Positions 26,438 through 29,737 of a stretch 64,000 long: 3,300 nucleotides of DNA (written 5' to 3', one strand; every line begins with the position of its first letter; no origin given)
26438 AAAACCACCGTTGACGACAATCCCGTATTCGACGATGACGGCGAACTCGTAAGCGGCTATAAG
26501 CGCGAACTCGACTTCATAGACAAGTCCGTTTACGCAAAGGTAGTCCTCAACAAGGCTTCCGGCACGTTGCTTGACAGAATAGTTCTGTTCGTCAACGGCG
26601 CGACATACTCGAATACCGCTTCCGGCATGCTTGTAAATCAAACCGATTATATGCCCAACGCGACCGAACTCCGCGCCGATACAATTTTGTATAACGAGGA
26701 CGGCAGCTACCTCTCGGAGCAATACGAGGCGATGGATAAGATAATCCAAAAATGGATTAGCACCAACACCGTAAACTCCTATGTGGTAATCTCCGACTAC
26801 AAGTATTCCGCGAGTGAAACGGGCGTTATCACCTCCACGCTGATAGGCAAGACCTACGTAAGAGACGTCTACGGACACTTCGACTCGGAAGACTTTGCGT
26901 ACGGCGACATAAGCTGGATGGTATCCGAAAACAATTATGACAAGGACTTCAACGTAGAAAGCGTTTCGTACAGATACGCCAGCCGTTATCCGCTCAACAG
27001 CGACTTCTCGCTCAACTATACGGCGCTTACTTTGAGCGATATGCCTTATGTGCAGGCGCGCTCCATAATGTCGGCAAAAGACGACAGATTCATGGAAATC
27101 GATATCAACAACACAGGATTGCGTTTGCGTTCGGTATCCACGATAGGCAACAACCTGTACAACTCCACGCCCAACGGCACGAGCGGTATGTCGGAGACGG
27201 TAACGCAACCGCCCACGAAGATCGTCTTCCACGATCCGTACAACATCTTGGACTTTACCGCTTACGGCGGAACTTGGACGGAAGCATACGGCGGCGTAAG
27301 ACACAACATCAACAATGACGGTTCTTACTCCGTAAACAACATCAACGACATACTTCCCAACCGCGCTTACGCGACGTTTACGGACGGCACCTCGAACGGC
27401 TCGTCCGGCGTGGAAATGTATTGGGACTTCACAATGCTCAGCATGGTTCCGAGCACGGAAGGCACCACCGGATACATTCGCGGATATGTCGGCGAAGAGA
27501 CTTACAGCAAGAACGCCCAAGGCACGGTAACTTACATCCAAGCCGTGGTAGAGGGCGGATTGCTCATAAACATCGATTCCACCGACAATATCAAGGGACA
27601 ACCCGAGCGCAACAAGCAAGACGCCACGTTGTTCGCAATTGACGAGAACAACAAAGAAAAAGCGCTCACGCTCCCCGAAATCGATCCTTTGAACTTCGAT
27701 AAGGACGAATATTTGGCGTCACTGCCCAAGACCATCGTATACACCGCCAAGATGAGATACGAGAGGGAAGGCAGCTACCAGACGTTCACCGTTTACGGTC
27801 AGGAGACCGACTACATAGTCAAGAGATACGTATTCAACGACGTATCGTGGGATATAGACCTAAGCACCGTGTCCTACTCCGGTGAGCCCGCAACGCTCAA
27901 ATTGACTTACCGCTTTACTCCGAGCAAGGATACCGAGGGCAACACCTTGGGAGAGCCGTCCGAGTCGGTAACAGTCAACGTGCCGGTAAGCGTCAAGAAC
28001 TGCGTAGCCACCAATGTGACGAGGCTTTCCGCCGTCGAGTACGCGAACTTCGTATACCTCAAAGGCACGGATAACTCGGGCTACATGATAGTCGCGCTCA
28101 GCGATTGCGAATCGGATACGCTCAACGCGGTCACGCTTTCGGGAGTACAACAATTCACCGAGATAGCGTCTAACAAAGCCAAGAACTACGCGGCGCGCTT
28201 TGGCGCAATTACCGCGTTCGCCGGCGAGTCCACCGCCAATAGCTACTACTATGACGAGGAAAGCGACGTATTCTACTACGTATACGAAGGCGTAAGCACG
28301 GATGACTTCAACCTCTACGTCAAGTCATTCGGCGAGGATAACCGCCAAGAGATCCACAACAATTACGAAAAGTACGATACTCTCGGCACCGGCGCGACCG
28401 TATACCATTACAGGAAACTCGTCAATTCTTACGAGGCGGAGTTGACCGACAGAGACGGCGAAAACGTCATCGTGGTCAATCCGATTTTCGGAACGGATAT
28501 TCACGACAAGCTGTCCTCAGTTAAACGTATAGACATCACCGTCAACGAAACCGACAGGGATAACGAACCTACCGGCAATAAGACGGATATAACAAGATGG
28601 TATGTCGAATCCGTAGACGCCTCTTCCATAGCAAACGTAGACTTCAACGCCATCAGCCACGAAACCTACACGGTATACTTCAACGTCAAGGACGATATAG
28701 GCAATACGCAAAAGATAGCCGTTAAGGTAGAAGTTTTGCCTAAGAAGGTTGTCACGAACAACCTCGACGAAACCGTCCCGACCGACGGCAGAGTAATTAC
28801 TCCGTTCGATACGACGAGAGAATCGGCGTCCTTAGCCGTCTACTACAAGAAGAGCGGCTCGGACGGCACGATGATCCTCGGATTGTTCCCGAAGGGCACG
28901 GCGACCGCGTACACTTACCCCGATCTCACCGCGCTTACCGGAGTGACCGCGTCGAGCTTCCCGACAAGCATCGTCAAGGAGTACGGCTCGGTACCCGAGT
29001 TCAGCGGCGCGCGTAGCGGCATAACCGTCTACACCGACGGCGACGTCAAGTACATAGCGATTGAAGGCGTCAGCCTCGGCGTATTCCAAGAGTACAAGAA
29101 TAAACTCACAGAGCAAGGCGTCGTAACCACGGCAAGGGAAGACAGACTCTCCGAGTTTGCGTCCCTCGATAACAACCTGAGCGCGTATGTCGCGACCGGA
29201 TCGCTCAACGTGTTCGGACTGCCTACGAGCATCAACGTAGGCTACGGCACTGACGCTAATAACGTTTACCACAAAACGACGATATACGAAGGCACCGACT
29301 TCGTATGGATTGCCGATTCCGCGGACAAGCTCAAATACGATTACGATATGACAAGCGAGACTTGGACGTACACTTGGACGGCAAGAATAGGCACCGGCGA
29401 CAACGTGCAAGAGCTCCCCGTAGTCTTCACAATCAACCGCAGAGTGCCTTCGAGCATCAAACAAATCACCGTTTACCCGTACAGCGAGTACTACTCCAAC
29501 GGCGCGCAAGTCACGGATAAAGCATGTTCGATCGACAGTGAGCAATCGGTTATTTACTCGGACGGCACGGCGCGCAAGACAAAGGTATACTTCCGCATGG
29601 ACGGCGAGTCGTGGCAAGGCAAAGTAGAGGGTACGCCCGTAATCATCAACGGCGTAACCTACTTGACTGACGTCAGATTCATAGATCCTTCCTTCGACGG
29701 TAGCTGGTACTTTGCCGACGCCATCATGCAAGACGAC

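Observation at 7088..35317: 28.2 kb uninterrupted ORF encoding a ~9,409 aa lipoprotein of unassignable family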

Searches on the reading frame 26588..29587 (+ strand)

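Call 69: search_protein_families(library=pfam, max_evalue=1, proteins=[window:26588-29587:+])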
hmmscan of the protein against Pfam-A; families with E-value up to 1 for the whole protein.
window:26588-29587:+ (1000 aa): 1 family
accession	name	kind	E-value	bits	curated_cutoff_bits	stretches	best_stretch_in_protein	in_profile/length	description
PF21551.2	CSL4_N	-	0.067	13.3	27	1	66-92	30-56/57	Exosome complex component CSL4, N-terminal domain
